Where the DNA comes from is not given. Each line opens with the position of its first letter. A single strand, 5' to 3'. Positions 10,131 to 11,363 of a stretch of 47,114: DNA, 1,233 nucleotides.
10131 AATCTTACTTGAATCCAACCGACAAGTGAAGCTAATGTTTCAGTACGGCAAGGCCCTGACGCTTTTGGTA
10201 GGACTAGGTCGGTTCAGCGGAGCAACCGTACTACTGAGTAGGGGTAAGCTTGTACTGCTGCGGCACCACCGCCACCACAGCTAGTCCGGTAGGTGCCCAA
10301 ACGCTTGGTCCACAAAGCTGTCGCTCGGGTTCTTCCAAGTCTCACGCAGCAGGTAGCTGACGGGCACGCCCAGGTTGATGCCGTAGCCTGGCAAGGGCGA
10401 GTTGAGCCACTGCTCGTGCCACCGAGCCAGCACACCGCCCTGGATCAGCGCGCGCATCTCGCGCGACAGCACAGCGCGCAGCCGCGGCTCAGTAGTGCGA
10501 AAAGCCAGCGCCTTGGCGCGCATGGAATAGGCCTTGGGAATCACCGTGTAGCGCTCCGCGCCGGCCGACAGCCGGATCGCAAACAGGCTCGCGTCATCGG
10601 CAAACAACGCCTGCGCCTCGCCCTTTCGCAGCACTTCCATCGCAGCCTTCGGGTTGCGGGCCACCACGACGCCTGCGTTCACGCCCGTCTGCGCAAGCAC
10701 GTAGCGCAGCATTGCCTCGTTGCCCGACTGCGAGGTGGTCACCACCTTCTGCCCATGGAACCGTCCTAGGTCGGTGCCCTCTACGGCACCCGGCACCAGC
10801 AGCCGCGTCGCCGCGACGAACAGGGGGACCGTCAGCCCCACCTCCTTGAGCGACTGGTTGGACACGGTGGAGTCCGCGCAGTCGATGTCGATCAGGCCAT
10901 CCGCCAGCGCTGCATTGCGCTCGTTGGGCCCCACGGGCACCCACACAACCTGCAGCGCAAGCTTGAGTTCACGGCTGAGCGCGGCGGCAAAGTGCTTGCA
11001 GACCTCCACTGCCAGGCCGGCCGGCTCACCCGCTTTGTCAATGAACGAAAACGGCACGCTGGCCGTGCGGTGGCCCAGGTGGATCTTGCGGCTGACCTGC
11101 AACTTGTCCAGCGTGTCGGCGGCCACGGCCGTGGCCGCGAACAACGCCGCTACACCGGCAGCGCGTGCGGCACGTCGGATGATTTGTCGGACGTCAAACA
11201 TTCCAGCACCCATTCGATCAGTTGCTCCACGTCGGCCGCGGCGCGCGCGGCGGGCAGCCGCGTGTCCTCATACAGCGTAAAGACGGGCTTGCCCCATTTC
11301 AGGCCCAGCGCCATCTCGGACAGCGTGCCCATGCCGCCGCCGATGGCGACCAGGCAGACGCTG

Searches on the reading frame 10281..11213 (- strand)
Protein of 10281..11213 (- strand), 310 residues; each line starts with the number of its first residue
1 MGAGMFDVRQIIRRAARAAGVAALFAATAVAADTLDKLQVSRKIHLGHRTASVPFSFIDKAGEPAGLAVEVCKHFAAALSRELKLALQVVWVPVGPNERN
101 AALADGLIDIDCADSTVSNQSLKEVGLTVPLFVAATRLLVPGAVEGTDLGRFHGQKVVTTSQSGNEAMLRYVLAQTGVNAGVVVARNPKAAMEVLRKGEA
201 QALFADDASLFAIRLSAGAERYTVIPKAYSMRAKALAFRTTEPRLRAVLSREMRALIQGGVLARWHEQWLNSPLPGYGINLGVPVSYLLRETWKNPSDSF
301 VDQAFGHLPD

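Call 3: search_protein_families(library=pfam, proteins=[window:10281-11213:-], max_evalue=0.01)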
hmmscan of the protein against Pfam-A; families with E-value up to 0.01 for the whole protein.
window:10281-11213:- (310 aa): 1 family
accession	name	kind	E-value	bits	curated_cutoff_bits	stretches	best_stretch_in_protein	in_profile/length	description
PF00497.25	SBP_bac_3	-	1.3e-16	61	26.4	1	44-271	1-131/132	Bacterial extracellular solute-binding proteins, family 3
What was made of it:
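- Checked: An SBP_bac_3 gene ends at 10281-10283 (call 3).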

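Call 7: search_protein_families(library=ncbifam, proteins=[window:10281-11213:-], max_evalue=0.01)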
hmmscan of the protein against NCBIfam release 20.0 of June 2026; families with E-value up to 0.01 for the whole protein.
window:10281-11213:- (310 aa): 5 families
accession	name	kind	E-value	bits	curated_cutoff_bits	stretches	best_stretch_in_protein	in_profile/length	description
NF008063.0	PRK10797.1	subfamily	2.9e-31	108.8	375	1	15-299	13-299/302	glutamate/aspartate ABC transporter substrate-binding protein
TIGR01096.1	3A0103s03R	subfamily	9.4e-14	51.5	256.35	1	20-269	4-249/250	lysine/arginine/ornithine ABC transporter substrate-binding protein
NF008426.0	PRK11260.1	equivalog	3.3e-12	46.2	312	1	9-271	8-261/266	cystine ABC transporter substrate-binding protein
TIGR04262.1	orph_peri_GRRM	subfamily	8.2e-11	41.7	190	1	44-230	3-183/257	extracellular substrate binding-like orphan protein GrrP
NF008112.0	PRK10859.1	equivalog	0.0023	16.4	354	1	29-208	30-204/483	membrane-bound lytic murein transglycosylase MltF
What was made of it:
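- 10281..11201 (-): Host amino-acid ABC-transporter substrate-binding protein gene. It is intact, and its stop codon lies one base from the element terminus. SBP_bac_3 and PRK10797 (calls 3, 7).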

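Call 42: find_encoding_contigs(protein=window:10281-11213:-, flank=10000, max_places=10)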
Protein window:10281-11213:- (310 aa): no gene with exactly this product is on record in the collection.

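Call 43: find_homologous_proteins(query=window:10281-11213:-, max_evalue=1e-60)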
Query window:10281-11213:- (310 aa): 22 proteins with E <= 1e-60 among 8000 candidates.
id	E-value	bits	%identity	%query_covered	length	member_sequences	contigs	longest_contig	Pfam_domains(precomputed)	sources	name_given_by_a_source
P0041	3.0e-195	665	100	99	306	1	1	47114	PF00497.26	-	-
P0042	8.0e-167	572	84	100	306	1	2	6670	PF00497.26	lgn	-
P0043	4.5e-155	533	81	95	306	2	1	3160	PF00497.26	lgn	-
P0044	6.2e-145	500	77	90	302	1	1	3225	PF00497.26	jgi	jgi:glutamate/aspartate transport system substrate-binding protein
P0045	1.6e-141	489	71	99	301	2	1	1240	PF00497.26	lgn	-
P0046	1.1e-138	480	74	90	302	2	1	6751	PF00497.26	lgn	-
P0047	1.2e-134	466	68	99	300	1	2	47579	PF00497.26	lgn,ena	-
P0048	1.5e-131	456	66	100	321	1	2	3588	PF00497.26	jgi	jgi:ABC-type amino acid transport substrate-binding protein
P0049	2.3e-128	446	71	90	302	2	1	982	PF00497.26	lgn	-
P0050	2.4e-123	429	70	90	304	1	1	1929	PF00497.26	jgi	jgi:ABC-type amino acid transport substrate-binding protein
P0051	6.7e-117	408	64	90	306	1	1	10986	PF00497.26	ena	-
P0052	1.7e-111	390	59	99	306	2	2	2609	PF00497.26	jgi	-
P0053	8.0e-108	378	57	93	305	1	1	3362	PF00497.26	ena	-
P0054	3.5e-106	373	58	98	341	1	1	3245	PF00497.26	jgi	jgi:ABC-type amino acid transport substrate-binding protein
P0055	8.1e-106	372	57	91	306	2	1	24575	PF00497.26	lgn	-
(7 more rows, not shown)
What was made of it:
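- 10281..11201 (-): The 306-aa product P0041 and orthologues up to 84% identical (call 43).
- The window is the whole contig (call 43).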

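Call 44: find_encoding_contigs(protein=P0042, flank=10000, max_places=4)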
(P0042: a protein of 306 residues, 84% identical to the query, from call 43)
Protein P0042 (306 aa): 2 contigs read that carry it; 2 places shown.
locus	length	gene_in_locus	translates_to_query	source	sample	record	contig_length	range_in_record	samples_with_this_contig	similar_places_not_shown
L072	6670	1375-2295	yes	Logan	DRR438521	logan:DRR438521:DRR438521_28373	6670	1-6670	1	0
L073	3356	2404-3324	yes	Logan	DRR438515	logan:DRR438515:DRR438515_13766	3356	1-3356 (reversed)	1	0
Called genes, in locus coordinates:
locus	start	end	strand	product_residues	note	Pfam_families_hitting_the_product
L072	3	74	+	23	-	?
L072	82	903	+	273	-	PF00528:BPD_transp_1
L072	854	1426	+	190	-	PF18306:LDcluster4, PF03641:Lysine_decarbox (weak)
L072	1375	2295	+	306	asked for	PF00497:SBP_bac_3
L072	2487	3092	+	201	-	PF00589:Phage_integrase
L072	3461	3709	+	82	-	-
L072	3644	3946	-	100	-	-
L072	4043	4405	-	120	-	-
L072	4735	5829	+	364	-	-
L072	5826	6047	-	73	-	-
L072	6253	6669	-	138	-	?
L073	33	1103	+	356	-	PF01547:SBP_bac_1, PF13531:SBP_bac_11, PF13343:SBP_bac_6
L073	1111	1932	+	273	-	PF00528:BPD_transp_1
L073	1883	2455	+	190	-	PF18306:LDcluster4, PF03641:Lysine_decarbox (weak)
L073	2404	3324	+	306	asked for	PF00497:SBP_bac_3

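Call 45: find_encoding_contigs(protein=P0047, flank=10000, max_places=4)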
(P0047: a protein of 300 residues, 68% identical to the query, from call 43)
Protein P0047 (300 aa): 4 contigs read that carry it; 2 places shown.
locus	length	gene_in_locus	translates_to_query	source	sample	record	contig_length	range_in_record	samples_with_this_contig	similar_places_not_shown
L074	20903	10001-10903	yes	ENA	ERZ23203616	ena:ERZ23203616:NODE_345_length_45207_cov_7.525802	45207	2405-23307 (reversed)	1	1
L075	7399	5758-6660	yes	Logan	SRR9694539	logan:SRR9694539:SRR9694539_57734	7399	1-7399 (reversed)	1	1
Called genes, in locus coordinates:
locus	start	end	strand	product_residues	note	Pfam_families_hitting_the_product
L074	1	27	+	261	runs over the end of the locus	PF01564:Spermine_synth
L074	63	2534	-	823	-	PF07591:PT-HINT, PF14890:Intein_splicing (faint)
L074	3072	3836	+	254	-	PF00528:BPD_transp_1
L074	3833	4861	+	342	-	PF00005:ABC_tran, PF02463:SMC_N (faint), PF13304:AAA_21 (faint), PF08402:TOBE_2 (faint)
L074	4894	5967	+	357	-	PF01547:SBP_bac_1, PF13416:SBP_bac_8, PF13531:SBP_bac_11, PF13343:SBP_bac_6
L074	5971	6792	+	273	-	PF00528:BPD_transp_1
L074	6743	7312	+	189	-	PF18306:LDcluster4, PF03641:Lysine_decarbox (weak)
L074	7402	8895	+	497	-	PF00486:Trans_reg_C, PF25872:HTH_77 (weak)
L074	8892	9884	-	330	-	PF00126:HTH_1, PF03466:LysR_substrate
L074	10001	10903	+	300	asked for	PF00497:SBP_bac_3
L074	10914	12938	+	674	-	PF00456:Transketolase_N, PF13292:DXP_synthase_N (weak), PF02779:Transket_pyr, PF22613:Transketolase_C_1, PF02780:Transketolase_C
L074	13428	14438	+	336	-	PF13191:AAA_16 (faint)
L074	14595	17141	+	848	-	PF00486:Trans_reg_C, PF13191:AAA_16 (weak), PF00931:NB-ARC (weak), PF13401:AAA_22 (faint), PF25872:HTH_77 (weak)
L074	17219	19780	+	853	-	PF00486:Trans_reg_C, PF13191:AAA_16, PF13401:AAA_22 (faint), PF25872:HTH_77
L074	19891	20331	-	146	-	PF00582:Usp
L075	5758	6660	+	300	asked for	PF00497:SBP_bac_3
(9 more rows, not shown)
